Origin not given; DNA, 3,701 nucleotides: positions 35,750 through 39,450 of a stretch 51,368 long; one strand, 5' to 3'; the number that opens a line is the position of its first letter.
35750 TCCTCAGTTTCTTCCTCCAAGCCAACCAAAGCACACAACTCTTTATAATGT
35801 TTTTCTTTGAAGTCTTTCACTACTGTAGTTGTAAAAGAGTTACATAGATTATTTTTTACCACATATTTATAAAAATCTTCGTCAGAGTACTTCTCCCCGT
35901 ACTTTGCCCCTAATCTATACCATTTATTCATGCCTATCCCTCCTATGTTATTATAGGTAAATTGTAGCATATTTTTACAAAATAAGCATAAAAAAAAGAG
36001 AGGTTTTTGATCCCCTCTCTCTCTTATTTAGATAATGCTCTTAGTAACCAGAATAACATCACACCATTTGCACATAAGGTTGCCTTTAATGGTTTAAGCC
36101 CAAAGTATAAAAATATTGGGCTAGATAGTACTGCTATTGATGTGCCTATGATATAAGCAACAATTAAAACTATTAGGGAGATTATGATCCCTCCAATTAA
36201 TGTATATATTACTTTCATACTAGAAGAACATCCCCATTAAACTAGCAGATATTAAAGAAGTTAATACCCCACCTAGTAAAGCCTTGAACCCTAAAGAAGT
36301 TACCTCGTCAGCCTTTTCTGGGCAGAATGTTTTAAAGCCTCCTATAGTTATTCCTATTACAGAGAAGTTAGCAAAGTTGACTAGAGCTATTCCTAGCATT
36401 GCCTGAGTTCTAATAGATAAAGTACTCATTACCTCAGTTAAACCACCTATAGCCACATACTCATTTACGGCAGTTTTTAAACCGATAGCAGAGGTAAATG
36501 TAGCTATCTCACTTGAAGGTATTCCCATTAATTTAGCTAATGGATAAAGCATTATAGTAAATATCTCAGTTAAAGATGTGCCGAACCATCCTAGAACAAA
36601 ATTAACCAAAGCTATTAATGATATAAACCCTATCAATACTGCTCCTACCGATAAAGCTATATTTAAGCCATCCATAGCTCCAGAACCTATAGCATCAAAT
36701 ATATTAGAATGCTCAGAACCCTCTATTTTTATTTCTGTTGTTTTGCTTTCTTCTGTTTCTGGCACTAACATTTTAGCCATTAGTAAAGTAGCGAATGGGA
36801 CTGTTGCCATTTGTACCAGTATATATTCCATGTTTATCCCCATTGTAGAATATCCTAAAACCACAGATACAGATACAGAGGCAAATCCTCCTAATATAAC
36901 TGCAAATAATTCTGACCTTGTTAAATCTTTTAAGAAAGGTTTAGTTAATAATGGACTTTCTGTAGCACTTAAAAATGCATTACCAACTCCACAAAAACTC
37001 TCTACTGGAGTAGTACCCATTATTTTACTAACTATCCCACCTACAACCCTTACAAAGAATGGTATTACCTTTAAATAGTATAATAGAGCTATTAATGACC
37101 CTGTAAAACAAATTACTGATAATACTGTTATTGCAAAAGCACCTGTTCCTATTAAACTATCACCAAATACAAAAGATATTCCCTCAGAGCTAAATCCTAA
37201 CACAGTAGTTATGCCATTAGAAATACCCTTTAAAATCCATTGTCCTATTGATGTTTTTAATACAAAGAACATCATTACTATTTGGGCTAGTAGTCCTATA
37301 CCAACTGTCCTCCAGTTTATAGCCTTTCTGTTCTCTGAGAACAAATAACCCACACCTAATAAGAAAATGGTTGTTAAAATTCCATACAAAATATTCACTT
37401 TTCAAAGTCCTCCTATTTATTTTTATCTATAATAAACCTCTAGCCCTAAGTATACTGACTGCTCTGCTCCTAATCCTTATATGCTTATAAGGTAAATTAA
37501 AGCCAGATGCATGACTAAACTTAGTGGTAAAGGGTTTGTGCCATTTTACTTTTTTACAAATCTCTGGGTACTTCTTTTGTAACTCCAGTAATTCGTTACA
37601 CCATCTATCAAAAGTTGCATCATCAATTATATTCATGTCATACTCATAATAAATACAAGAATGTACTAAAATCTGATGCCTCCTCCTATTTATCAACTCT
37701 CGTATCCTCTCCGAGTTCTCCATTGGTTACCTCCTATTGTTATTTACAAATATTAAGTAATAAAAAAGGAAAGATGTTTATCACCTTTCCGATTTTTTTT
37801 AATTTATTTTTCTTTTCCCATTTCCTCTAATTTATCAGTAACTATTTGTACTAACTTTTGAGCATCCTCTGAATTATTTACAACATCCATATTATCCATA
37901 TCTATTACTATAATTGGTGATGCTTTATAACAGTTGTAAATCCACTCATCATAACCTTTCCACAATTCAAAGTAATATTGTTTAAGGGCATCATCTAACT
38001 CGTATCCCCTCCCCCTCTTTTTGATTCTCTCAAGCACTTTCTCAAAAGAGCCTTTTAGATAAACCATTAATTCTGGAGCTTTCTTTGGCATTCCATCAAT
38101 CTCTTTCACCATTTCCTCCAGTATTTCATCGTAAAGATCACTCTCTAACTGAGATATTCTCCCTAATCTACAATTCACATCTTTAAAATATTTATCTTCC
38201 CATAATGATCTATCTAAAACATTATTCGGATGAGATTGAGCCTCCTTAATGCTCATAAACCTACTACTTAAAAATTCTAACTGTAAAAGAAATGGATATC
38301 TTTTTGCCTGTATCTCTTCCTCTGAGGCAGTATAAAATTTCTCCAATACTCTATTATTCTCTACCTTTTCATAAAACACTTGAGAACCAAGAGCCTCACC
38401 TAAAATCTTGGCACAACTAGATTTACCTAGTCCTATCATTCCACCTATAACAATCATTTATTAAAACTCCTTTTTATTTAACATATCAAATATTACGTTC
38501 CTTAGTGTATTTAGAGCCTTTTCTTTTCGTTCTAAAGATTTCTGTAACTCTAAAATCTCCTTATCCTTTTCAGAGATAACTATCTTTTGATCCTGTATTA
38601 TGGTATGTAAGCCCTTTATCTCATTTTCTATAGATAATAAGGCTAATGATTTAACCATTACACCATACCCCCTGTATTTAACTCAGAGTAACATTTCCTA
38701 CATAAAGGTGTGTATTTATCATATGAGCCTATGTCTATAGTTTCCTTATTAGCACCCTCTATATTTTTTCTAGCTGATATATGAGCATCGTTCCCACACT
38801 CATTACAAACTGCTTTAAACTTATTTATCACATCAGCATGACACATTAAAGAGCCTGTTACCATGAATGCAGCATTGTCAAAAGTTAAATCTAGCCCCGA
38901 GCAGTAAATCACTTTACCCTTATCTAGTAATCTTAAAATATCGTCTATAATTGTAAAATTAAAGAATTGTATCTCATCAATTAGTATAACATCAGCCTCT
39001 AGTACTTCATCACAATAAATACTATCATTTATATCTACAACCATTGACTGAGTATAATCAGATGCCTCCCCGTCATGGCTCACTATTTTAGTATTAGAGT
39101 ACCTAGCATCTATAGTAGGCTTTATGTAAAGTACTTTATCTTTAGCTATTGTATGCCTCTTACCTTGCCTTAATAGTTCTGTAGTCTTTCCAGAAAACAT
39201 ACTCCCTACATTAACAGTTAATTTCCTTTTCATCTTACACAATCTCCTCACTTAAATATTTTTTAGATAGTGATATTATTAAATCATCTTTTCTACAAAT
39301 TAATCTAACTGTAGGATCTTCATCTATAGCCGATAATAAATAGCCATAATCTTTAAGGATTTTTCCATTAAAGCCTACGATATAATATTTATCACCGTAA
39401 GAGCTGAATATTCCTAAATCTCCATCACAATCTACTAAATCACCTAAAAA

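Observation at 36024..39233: Phage-borne nucleoside uptake and salvage module including a NupC-family membrane permease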

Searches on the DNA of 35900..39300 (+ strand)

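Call 5: search_dna_similar(query=window:35900-39300:+, collection=phages, mode=near, max_rows=20)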
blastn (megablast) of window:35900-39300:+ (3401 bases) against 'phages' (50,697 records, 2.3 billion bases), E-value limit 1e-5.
No match.
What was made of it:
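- Tried and rejected: There are none (call 5).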

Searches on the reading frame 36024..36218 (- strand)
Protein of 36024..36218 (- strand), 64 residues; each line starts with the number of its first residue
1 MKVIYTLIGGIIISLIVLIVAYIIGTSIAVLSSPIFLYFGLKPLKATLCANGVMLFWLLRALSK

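Call 3: search_protein_families(library=pfam, proteins=[window:36024-36218:-], max_evalue=0.01)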
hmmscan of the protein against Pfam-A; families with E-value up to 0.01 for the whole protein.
window:36024-36218:- (64 aa): 0 families

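Call 4: search_protein_families(library=phrogs, proteins=[window:36024-36218:-], max_evalue=0.001)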
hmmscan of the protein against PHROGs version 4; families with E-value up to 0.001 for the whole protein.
window:36024-36218:- (64 aa): 0 families
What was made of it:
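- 36024..36218 (-): 64-aa hydrophobic (about 2-TM) ORF; its start lies 1 nt after the NupC stop. There is no Pfam or PHROG hit (calls 3, 4).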

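Call 23: search_protein_families(library=ncbifam, proteins=[window:36024-36218:-], max_evalue=0.001)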
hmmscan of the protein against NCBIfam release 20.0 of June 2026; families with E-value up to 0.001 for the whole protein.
window:36024-36218:- (64 aa): 0 families

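Call 64: find_homologous_proteins(query=window:36024-36218:-, max_evalue=0.01)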
Query window:36024-36218:- (64 aa): 2 proteins with E <= 0.01 among 4 candidates.
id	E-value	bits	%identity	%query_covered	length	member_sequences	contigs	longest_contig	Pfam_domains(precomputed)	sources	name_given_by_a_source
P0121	3.7e-30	120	100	100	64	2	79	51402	-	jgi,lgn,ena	jgi:hypothetical protein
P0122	2.1e-27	111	89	100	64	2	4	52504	-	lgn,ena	-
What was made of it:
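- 36024..36218 (-): The exact protein was seen on 79 contigs (call 64).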

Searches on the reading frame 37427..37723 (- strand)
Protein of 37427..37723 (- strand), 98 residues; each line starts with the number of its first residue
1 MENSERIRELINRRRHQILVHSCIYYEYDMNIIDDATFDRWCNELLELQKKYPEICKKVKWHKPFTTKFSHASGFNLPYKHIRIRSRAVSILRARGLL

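Call 3: search_protein_families(library=pfam, proteins=[window:37427-37723:-], max_evalue=0.01)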
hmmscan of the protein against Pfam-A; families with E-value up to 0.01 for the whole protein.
window:37427-37723:- (98 aa): 1 family
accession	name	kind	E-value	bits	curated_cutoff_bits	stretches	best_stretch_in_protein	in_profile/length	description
PF22745.1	Nlig-Ia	-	3.2e-30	105.1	27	1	7-94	2-88/92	DNA ligase-like, N-terminal NAD+-binding domain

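Call 4: search_protein_families(library=phrogs, proteins=[window:37427-37723:-], max_evalue=0.001)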
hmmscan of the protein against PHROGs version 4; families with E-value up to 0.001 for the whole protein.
window:37427-37723:- (98 aa): 3 families
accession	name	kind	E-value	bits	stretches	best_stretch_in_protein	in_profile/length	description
phrog_6466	-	DNA, RNA and nucleotide metabolism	3.1e-30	105.5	1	2-93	4-94/104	DNA ligase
phrog_3869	-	DNA, RNA and nucleotide metabolism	3.2e-05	23.6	1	15-60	13-58/656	NAD-dependent DNA ligase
phrog_19233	-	unknown function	0.00041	21.2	1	5-59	14-67/136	-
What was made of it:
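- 37427..37723 (-): Solo Nlig-Ia domain protein (NAD+-binding domain Ia of LigA without the ligase body), 98 aa. PF22745 at 3.2e-30 (call 3) and PHROG 6466 (call 4).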

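Call 23: search_protein_families(library=ncbifam, proteins=[window:37427-37723:-], max_evalue=0.001)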
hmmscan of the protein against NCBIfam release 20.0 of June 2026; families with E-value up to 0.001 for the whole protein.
window:37427-37723:- (98 aa): 2 families
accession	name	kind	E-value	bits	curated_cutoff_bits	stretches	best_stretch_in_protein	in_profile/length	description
TIGR00575.1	dnlj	equivalog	3.7e-05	22.3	444.45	1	15-56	2-43/652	NAD-dependent DNA ligase LigA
NF005932.1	PRK07956.1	equivalog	5.1e-05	22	369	1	11-58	3-50/664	NAD-dependent DNA ligase LigA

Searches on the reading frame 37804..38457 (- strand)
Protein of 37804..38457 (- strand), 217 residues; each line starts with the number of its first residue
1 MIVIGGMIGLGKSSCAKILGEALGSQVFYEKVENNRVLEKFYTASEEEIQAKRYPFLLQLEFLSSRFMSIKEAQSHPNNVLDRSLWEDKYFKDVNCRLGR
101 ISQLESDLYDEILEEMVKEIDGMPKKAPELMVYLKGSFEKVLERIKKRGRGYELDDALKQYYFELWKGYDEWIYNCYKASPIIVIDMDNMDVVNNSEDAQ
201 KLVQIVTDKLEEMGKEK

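Call 3: search_protein_families(library=pfam, proteins=[window:37804-38457:-], max_evalue=0.01)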
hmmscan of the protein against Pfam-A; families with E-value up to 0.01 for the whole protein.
window:37804-38457:- (217 aa): 3 families
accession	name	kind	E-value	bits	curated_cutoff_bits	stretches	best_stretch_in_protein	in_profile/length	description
PF01712.25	dNK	-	2.2e-35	122.7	27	1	2-207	1-199/203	Deoxynucleoside kinase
PF13238.12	AAA_18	-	8e-05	23.5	29.4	1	2-149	1-112/128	AAA domain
PF00004.35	AAA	-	0.0081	17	21.2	0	4-50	3-47/131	ATPase family associated with various cellular activities (AAA)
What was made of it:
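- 37804..38457 (-): Deoxynucleoside kinase, 217 aa. PF01712 at 2.2e-35 (call 3).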

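Call 4: search_protein_families(library=phrogs, proteins=[window:37804-38457:-], max_evalue=0.001)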
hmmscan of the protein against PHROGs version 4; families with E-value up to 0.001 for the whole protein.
window:37804-38457:- (217 aa): 1 family
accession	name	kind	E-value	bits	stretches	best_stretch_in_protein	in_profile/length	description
phrog_761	-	other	1.7e-29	104.6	1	1-214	21-228/362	thymidylate kinase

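Call 23: search_protein_families(library=ncbifam, proteins=[window:37804-38457:-], max_evalue=0.001)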
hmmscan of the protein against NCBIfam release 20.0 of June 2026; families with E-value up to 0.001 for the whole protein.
window:37804-38457:- (217 aa): 0 families

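Call 36: search_solved_structures(query=window:37804-38457:-)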
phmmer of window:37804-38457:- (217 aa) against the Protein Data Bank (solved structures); distinct sequences matched with E-value up to 0.001: 8.
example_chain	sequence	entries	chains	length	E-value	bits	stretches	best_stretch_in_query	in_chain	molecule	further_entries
2jaq_A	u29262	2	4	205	1.5e-20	77.2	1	2-193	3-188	DEOXYGUANOSINE KINASE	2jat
2jas_A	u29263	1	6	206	1.6e-20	77.2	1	2-193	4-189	DEOXYGUANOSINE KINASE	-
8puu_A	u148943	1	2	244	3.1e-16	63.2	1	2-189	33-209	Deoxynucleoside kinase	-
6ybh_A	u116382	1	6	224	7.5e-07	32.5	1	68-195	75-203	Deoxynucleoside kinase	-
1j90_A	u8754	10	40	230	4.2e-06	30.1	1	77-193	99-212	Deoxyribonucleoside kinase | DEOXYNUCLEOSIDE KINASE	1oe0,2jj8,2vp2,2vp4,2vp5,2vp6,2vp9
1zm7_A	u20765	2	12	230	4.2e-06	30.1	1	77-193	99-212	Deoxynucleoside kinase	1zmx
2jcs_A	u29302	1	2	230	4.2e-06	30.1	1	78-193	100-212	DEOXYNUCLEOSIDE KINASE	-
1ot3_A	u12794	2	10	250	4.4e-06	30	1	77-195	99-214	Deoxyribonucleoside Kinase | DEOXYNUCLEOSIDE KINASE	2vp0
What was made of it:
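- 37804..38457 (-): The closest solved structure is the Mycoplasma deoxynucleoside kinase 2JAQ at 1.5e-20 (call 36).
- On Deoxynucleoside kinase family (PF01712): 2JAQ matches at 1.5e-20 (call 36).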

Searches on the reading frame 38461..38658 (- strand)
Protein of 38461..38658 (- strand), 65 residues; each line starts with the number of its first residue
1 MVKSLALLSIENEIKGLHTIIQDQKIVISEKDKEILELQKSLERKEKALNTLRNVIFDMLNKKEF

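Call 3: search_protein_families(library=pfam, proteins=[window:38461-38658:-], max_evalue=0.01)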
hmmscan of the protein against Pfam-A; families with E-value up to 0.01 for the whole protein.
window:38461-38658:- (65 aa): 0 families

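Call 4: search_protein_families(library=phrogs, proteins=[window:38461-38658:-], max_evalue=0.001)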
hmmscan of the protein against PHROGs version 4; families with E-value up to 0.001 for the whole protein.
window:38461-38658:- (65 aa): 0 families
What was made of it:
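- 38461..38658 (-): 65-aa ORF between TK and dNK, function unknown. No family hit (calls 3, 4).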

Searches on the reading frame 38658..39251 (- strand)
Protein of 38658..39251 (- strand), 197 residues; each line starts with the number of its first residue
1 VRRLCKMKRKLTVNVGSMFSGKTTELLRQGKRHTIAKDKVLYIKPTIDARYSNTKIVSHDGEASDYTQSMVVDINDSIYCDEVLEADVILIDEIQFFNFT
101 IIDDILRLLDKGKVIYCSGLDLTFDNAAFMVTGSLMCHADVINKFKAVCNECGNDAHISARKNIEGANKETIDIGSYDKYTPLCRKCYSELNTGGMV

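Call 3: search_protein_families(library=pfam, proteins=[window:38658-39251:-], max_evalue=0.01)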
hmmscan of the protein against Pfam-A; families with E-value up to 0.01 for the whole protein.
window:38658-39251:- (197 aa): 3 families
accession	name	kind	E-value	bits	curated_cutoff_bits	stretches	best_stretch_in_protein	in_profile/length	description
PF00265.24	TK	-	1.3e-43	149.3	20.6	1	10-188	2-176/176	Thymidine kinase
PF07724.20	AAA_2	-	4.1e-05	24.1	27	1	87-154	77-137/166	AAA domain (Cdc48 subfamily)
PF00569.23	ZZ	-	0.0018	18.5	21.4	0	144-161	2-19/45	Zinc finger, ZZ type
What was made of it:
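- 38658..39233 (-): Thymidine kinase (type II, bacterial type), 191 aa from the ATG. PF00265 at 1.3e-43 (call 3).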

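Call 4: search_protein_families(library=phrogs, proteins=[window:38658-39251:-], max_evalue=0.001)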
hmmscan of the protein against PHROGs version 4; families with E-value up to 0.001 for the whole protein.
window:38658-39251:- (197 aa): 2 families
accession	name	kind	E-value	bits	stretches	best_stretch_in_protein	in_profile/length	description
phrog_592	-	other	6.6e-43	147.7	1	9-192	2-189/193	thymidine kinase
phrog_35515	-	other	1.2e-05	26.4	1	116-192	16-100/104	thymidine kinase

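Call 23: search_protein_families(library=ncbifam, proteins=[window:38658-39251:-], max_evalue=0.001)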
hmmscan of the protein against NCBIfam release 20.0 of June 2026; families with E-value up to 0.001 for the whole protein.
window:38658-39251:- (197 aa): 5 families
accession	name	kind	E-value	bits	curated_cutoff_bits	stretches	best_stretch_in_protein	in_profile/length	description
NF003296.0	PRK04296.1-1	equivalog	1.9e-51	174.9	183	1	8-191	7-190/195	thymidine kinase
NF003300.0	PRK04296.1-5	equivalog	6.1e-23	81.6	195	1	10-190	3-189/194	thymidine kinase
NF003299.0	PRK04296.1-4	equivalog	5.2e-18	65.6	284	1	12-190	5-186/191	thymidine kinase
NF003298.0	PRK04296.1-3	equivalog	6.3e-12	45.5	375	1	15-190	8-188/205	thymidine kinase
NF003297.0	PRK04296.1-2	equivalog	7.7e-09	35.5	252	1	10-193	3-198/216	thymidine kinase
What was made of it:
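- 38658..39233 (-): NCBIfam NF003296 scores 174.9 bits, just under its cut-off of 183 (call 23).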
